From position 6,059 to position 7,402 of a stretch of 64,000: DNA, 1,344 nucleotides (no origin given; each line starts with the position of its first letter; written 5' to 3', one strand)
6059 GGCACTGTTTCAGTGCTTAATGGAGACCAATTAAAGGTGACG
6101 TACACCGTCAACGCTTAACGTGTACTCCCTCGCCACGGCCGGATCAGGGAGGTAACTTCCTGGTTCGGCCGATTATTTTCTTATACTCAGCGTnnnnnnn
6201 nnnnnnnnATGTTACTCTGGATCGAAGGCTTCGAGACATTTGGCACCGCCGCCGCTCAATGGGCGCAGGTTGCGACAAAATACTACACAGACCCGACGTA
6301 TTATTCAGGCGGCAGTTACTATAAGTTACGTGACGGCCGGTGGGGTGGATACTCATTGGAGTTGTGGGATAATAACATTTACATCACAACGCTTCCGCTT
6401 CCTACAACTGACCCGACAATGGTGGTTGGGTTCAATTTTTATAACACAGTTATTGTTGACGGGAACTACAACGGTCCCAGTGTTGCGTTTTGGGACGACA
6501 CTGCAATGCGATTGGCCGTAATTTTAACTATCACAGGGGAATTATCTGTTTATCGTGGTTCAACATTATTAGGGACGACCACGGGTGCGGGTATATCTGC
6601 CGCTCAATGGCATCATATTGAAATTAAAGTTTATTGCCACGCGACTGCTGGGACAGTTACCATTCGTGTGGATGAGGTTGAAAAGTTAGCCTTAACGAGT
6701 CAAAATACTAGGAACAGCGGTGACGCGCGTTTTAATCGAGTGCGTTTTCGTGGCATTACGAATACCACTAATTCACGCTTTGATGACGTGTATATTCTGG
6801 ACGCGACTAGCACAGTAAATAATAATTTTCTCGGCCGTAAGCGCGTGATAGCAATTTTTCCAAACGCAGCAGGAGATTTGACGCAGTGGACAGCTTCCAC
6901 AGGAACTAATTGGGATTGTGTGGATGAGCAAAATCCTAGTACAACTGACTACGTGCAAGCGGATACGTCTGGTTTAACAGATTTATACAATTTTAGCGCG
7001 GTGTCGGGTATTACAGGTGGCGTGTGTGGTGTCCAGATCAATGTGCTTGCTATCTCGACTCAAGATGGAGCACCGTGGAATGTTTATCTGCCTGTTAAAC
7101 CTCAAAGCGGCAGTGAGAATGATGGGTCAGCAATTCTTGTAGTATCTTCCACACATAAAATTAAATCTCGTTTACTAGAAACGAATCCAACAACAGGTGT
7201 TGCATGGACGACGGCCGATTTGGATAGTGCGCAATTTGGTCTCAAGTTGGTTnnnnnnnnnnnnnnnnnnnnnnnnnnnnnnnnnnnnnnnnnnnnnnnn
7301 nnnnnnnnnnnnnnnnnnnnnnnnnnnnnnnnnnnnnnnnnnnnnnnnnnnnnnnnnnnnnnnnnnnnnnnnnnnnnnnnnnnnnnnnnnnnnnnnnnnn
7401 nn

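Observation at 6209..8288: Tandem paralogous fibre-like genes with conserved termini and a divergent core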

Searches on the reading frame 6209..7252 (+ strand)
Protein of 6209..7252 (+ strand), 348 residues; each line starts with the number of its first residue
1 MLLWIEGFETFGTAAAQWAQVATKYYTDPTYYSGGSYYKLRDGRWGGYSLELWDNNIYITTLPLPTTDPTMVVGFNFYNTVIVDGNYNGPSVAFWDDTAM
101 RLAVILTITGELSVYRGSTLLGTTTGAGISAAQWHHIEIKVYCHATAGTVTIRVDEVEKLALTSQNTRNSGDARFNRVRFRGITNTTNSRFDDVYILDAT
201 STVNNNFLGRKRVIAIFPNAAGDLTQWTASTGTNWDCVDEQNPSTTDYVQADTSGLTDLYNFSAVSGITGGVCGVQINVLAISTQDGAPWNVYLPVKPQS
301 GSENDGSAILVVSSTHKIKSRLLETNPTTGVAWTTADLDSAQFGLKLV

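Call 9: search_protein_families(library=pfam, proteins=[window:6209-7252:+], max_evalue=1)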
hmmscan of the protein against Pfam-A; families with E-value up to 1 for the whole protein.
window:6209-7252:+ (348 aa): 2 families
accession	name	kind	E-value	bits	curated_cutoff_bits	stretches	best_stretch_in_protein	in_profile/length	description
PF22579.2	Cbm74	-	0.028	14.7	27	0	119-155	12-47/64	Carbohydrate binding module-like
PF13576.12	Pentapeptide_3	-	0.055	14.1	27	1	170-203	7-40/48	Pentapeptide repeats (9 copies)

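Call 10: search_protein_families(library=phrogs, proteins=[window:6209-7252:+], max_evalue=0.01)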
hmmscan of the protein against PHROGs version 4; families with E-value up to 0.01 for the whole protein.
window:6209-7252:+ (348 aa): 3 families
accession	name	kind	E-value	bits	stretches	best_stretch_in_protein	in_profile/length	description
phrog_2448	-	unknown function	5.4e-35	122.2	1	1-347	1-333/335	-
phrog_6368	-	unknown function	4.6e-13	50.1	1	65-346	51-325/328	-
phrog_14065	-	unknown function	1.8e-11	44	1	104-345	95-359/1152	-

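Call 13: search_dna_similar(query=window:6209-7252:+, collection=phages, mode=protein, max_rows=40, max_evalue=0.001)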
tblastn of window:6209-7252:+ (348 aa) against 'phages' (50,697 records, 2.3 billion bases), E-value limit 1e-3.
Records with a match: 54; places in all: 58; records where one place covers at least 80% of the query: 2.
Best place of each record, by identity: <60% 54.
By first word of the organism name: Caulobacter 17; Brevundimonas 9; Burkholderia 5; Streptomyces 5; Sphingomonas 4; Tetraselmis 3; Pseudomonas 3; Cronobacter 2; Achromobacter 2; Mesorhizobium 1; and 3 more.
By host as written in the record: Brevundimonas pondensis LVF1 8; Caulobacter crescentus NA1000 6; Caulobacter crescentus 4; Caulobacter vibrioides 4; Burkholderia cenocepacia 4; Streptomyces lividans JI 1326 4; Sphingomonas sp. PM2 4; - 3; and 12 more.
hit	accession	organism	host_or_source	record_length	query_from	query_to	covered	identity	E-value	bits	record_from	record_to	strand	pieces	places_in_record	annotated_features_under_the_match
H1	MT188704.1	Mesorhizobium phage Cp1R7A-A1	Mesorhizobium loti R7ANS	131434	2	346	99%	27.3%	2e-13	77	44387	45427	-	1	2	hypothetical protein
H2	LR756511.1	uncultured phage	metagenomic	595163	2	347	99%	27.2%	4e-20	97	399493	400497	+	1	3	record has no annotation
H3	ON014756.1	Pseudanabaena phage Pam4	Pseudanabaena sp.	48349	107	347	69%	29.3%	1e-16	87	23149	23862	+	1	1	polysaccharide lyase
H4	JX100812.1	Caulobacter virus Magneto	Caulobacter crescentus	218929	77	316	69%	29.3%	6e-5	51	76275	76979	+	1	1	hypothetical protein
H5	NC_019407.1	Caulobacter virus Magneto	Caulobacter crescentus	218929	77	316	69%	29.3%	6e-5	51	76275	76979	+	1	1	hypothetical protein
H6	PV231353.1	Caulobacter phage RBC57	Caulobacter vibrioides CB15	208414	79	316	68%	28.4%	1e-5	53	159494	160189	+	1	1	hypothetical protein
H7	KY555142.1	Caulobacter phage Ccr10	Caulobacter crescentus NA1000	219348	79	316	68%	28.4%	1e-5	53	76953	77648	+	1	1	hypothetical protein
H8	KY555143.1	Caulobacter phage Ccr2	Caulobacter crescentus NA1000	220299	79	316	68%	28.4%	1e-5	53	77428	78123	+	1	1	hypothetical protein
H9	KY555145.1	Caulobacter phage Ccr29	Caulobacter crescentus NA1000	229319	79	316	68%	28.4%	1e-5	53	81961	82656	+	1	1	hypothetical protein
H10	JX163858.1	Caulobacter phage phiCbK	Caulobacter crescentus CB15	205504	77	316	69%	28.0%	5e-4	48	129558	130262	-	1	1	hypothetical protein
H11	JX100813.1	Caulobacter phage phiCbK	Caulobacter vibrioides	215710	77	316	69%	28.0%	5e-4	48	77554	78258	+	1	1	hypothetical protein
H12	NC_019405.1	Caulobacter phage phiCbK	Caulobacter vibrioides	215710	77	316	69%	28.0%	5e-4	48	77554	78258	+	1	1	hypothetical protein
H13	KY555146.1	Caulobacter phage Ccr32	Caulobacter crescentus NA1000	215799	77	316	69%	28.0%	5e-4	48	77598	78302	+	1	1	hypothetical protein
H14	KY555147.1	Caulobacter phage Ccr34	Caulobacter crescentus NA1000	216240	77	316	69%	28.0%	5e-4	48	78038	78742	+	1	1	hypothetical protein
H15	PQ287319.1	Caulobacter phage S2L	Caulobacter vibrioides CB15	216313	77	316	69%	28.0%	5e-4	48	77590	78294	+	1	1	hypothetical protein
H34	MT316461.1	Streptomyces phage Galactica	Streptomyces mirabilis NRRL B-2400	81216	133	346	61%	28.1%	6e-9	64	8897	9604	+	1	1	11: minor tail protein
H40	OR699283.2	Salmonella phage BAU.Micro_SLP-22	Salmonella sp.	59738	134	346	61%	25.6%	3e-4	49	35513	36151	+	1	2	hypothetical protein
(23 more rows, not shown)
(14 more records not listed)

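Call 15: find_homologous_proteins(query=window:6209-7252:+, max_evalue=0.001)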
Query window:6209-7252:+ (348 aa): 47 proteins with E <= 0.001 among 3355 candidates.
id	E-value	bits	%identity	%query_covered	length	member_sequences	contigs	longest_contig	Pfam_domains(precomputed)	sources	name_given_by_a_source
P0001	2.5e-232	788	100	100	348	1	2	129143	-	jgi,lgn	jgi:hypothetical protein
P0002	1.4e-162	559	68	100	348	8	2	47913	-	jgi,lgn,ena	-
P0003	4.2e-124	432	59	100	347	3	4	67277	-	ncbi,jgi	jgi:hypothetical protein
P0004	6.7e-106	372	53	100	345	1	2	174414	-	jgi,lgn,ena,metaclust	metaclust:\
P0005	4.3e-89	317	48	99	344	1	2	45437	-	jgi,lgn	jgi:hypothetical protein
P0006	9.0e-84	300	47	100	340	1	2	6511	-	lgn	-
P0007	1.6e-81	292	46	100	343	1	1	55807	-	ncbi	-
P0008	6.4e-58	215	38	99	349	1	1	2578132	-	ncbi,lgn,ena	-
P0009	2.0e-55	206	38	100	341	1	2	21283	-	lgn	-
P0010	2.5e-55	206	37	99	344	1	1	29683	-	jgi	jgi:hypothetical protein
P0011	1.1e-54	204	38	100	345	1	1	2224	-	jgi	jgi:hypothetical protein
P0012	1.7e-53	200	39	99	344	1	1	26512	-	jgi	-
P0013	1.1e-52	197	37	99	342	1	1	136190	-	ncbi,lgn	-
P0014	5.3e-49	185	37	100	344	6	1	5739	-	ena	-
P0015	3.6e-46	176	37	100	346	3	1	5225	-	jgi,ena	-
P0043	1.8e-11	62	29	64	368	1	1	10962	PF14099.14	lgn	-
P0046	8.0e-8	50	32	46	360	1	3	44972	PF13385.14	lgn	-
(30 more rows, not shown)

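Call 16: search_solved_structures(query=window:6209-7252:+, max_evalue=10, show_alignments=2)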
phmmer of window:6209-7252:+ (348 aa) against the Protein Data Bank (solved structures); distinct sequences matched with E-value up to 10: 0.

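Call 20: find_encoding_contigs(protein=P0003, flank=8000, max_places=3)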
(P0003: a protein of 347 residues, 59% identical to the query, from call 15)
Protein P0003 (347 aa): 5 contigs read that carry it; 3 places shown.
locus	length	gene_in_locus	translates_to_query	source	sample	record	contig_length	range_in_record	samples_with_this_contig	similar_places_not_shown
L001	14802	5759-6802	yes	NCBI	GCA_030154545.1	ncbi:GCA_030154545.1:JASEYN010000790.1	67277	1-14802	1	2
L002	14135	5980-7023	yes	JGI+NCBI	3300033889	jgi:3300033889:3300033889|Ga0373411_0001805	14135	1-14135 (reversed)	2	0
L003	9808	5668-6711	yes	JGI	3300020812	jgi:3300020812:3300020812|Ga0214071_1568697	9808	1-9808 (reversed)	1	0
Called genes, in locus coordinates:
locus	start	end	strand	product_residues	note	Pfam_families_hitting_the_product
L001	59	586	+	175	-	-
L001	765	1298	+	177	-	-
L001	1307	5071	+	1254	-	PF10145:PhageMin_Tail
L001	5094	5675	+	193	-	-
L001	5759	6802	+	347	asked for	-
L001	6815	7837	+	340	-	-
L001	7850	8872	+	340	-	-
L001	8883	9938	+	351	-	-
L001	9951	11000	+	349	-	-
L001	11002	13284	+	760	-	-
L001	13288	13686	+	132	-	-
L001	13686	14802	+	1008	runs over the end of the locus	-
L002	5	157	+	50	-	-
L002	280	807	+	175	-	-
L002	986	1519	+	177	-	-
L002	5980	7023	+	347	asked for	-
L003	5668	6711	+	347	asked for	-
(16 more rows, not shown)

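Call 21: find_encoding_contigs(protein=P0008, flank=8000, max_places=2)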
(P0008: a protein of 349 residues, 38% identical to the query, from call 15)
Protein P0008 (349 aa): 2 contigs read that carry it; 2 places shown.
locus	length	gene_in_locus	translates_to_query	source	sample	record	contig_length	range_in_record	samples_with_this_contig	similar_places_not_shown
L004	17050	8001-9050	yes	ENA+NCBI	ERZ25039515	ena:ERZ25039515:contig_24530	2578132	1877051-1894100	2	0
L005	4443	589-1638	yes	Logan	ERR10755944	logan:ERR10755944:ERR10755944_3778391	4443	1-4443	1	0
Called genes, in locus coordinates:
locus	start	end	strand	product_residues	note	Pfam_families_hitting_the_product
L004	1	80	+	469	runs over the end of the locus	-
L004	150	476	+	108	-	-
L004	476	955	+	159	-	-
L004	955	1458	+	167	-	-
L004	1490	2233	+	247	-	-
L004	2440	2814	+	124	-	-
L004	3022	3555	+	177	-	-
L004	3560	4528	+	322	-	-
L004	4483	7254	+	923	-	PF10145:PhageMin_Tail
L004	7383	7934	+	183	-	-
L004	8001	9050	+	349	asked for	-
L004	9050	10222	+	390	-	-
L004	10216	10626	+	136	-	-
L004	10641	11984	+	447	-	-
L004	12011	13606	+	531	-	-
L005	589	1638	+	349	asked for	-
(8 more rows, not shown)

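Call 26: predict_structure(alignment_id=A1)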
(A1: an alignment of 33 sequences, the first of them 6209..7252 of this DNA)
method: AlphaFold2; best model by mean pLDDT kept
length: 348 residues; sequences in the alignment: 33
mean_pLDDT: 91.2   pTM: 0.91
mean pLDDT of the five models: 91.2, 90.9, 90.8, 90.7, 90.0
residues with pLDDT >= 90: 251; 70-90: 87; 50-70: 10; < 50: 0
segments of 3 or more residues with pLDDT < 50: none
pLDDT, mean of each block of 10 residues (from residue 1): 94 78 83 71 91 91 96 97 86 94 96 96 97 98 97 98 94 95 90 97 93 93 96 90 84 95 83 92 81 92 92 82 93 91 95
secondary structure, 60 per line:
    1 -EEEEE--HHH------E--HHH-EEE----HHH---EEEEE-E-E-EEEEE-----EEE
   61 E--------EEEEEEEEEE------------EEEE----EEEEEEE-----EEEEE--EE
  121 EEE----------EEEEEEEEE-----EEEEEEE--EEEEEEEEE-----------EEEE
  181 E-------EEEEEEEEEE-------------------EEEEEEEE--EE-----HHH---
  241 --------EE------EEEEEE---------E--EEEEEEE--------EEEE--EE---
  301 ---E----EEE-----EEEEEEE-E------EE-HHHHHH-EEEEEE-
elements in order: E2-6 E25-27 E38-42 E48-52 E58-61 E70-79 E92-95 E100-106 E112-116 E119-123 E134-142 E148-154 E157-165 E177-181 E189-198 E218-225 E257-262 E275-281 E290-293 E309-311 E317-323 H335-340 E342-347

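Call 28: fold_search(model_id=the predicted structure, library=pdb)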
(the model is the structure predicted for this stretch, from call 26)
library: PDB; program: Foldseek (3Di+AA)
matches with E <= 10: 1702; with E <= 0.001: 209
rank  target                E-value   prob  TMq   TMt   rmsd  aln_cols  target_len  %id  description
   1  8q2a_A                9.0e-09  1.00  0.41  0.57   6.4       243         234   13  TtX122B - A domain of unknown function from the Teredinibacter turnerae protein TERTU_2913 (released 2024-03-13)
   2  8q28_A                3.1e-08  1.00  0.42  0.58   6.1       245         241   13  Se-Met labelled TtX122A - A domain of unknown function from the Teredinibacter turnerae protein TERTU_3803 (released 2024-03-13)
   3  8q29_A                4.7e-08  1.00  0.42  0.57   5.2       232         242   13  TtX122A - A domain of unknown function from the Teredinibacter turnerae protein TERTU_3803 (released 2024-03-13)
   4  8q2a_C                4.7e-08  1.00  0.41  0.58   6.3       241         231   13  TtX122B - A domain of unknown function from the Teredinibacter turnerae protein TERTU_2913 (released 2024-03-13)
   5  8q28_B                8.3e-08  1.00  0.42  0.57   5.3       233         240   12  Se-Met labelled TtX122A - A domain of unknown function from the Teredinibacter turnerae protein TERTU_3803 (released 2024-03-13)
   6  6kcw                  6.3e-07  1.00  0.35  0.47   6.5       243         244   11  Structure of alginate lyase Aly36B (released 2020-06-24)
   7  6kzk_A                2.9e-06  1.00  0.33  0.45   5.5       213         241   11  Structure of alginate lyase Aly36B mutant K143A/M171A in complex with alginate trisaccharide (released 2020-09-23)
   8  6kcv_A                3.0e-06  1.00  0.33  0.44   7.0       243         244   11  Structure of alginate lyase Aly36B mutant K143A/Y185A in complex with alginate tetrasaccharide (released 2020-06-24)
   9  4fvv_A                3.2e-06  1.00  0.33  0.29  20.0       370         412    9  Crystal structure of HCR/D-Sa-GBL1/C (released 2012-10-24)
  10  9qco_A                4.1e-06  1.00  0.36  0.13   4.5       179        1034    9  NTNH-HA70 complex from Clostridium botulinum Serotype B1 (released 2025-09-10)
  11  5jow_A                5.3e-06  1.00  0.32  0.24   6.7       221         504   10  Bacteroides ovatus Xyloglucan PUL GH43A (released 2016-08-10)
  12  6f0p                  6.9e-06  1.00  0.33  0.28  19.6       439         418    8  Botulinum neurotoxin A4 Hc domain (released 2018-01-10)
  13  2dur_A                7.3e-06  1.00  0.31  0.41   8.6       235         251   14  Crystal structure of VIP36 exoplasmic/lumenal domain, Ca2+/Man2-bound form (released 2007-07-24)
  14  2duq_A                8.1e-06  1.00  0.32  0.43   9.5       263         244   14  Crystal structure of VIP36 exoplasmic/lumenal domain, Ca2+/Man-bound form (released 2007-07-24)
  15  3w9a_A                9.4e-06  1.00  0.36  0.48   6.8       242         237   16  Crystal structure of the catalytic domain of the glycoside hydrolase family 131 protein from Coprinopsis cinerea (released 2013-05-22)
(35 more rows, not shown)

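Call 32: fold_search(model_id=the predicted structure, library=viral)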
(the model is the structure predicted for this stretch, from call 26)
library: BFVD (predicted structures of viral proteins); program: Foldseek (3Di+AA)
matches with E <= 10: 1433; with E <= 0.001: 353
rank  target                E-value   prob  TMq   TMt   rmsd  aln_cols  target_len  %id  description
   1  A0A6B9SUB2            2.2e-28  1.00  0.85  0.89   2.9       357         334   23  (no name in the UniProt tables at hand)
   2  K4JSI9                2.7e-27  1.00  0.85  0.82   2.8       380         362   23  (no name in the UniProt tables at hand)
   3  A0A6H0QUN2            1.2e-25  1.00  0.85  0.88   3.0       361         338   21  (no name in the UniProt tables at hand)
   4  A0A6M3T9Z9            9.8e-24  1.00  0.84  0.56   3.2       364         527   21  Uncharacterized protein [Sphingomonas phage Kharn]
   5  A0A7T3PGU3            1.9e-20  1.00  0.73  0.72   5.1       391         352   17  Virion structural protein [Achromobacter phage vB_AchrS_AchV4]
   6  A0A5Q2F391            6.3e-20  1.00  0.77  0.85   3.3       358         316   17  Uncharacterized protein [Serratia phage JS26]
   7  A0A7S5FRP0            1.8e-19  1.00  0.68  0.73   5.8       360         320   14  (no name in the UniProt tables at hand)
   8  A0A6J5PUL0            2.9e-19  1.00  0.72  0.52  11.7       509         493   18  Coagulation factor 5/8 C-terminal domain containing protein [uncultured Caudovirales phage]
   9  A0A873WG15            5.3e-19  1.00  0.71  0.80   3.8       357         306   15  Uncharacterized protein [Providencia phage Kokobel1]
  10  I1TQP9                6.5e-19  1.00  0.69  0.66   6.5       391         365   19  (no name in the UniProt tables at hand)
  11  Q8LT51                1.2e-18  1.00  0.67  0.65   6.9       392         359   16  Uncharacterized protein [Vibrio phage VpV262]
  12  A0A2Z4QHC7            3.8e-18  1.00  0.69  0.74   5.1       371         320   18  (no name in the UniProt tables at hand)
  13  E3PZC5                9.2e-18  1.00  0.67  0.72   5.6       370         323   17  Uncharacterized protein [Roseovarius sp. 217 phage 1]
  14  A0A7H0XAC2            5.1e-17  1.00  0.68  0.65   5.6       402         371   15  (no name in the UniProt tables at hand)
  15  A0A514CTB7            3.5e-16  1.00  0.70  0.63   5.6       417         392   14  Uncharacterized protein [Achromobacter phage Motura]
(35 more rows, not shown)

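Call 33: get_annotated_region(hit=H40, flank=9000)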
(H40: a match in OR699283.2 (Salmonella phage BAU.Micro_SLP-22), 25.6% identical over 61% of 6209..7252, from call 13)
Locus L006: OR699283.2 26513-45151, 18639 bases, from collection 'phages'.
description: Salmonella phage BAU.Micro_SLP-22, complete genome.
organism: Salmonella phage BAU.Micro_SLP-22 (NCBI taxid 3064292)
taxonomy: Viruses; Duplodnaviria; Heunggongvirae; Uroviricota; Caudoviricetes; Casjensviridae; Jacunavirus
host: Salmonella sp.; source: drain water; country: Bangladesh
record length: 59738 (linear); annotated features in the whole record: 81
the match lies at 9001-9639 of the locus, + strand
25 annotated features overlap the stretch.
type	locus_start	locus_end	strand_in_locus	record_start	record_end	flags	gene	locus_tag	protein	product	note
CDS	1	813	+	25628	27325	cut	-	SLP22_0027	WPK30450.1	tail assembly protein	-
CDS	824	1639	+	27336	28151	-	-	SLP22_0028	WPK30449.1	tail assembly protein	-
CDS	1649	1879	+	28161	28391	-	-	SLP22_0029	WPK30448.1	tail assembly chaperone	-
CDS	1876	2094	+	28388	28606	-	-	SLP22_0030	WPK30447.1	tail assembly chaperone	-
CDS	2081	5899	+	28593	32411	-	-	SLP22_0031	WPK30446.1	tail protein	-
CDS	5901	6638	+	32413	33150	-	-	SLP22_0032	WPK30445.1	tail fiber protein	-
CDS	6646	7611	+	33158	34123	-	-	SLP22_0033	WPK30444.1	hypothetical protein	-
CDS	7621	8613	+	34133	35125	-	-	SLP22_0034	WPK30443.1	hypothetical protein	-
CDS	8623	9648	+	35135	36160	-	-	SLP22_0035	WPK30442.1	hypothetical protein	-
CDS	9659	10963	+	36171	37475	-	-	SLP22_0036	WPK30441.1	hypothetical protein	-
CDS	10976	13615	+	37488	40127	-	-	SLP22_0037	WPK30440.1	hypothetical protein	-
CDS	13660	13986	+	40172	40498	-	-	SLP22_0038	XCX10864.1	Rz-like spanin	-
CDS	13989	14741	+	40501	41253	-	-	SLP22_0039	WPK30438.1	endolysin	-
CDS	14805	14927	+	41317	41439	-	-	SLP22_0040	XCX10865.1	hypothetical protein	-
CDS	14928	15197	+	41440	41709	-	-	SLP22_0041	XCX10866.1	Rz-like spanin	-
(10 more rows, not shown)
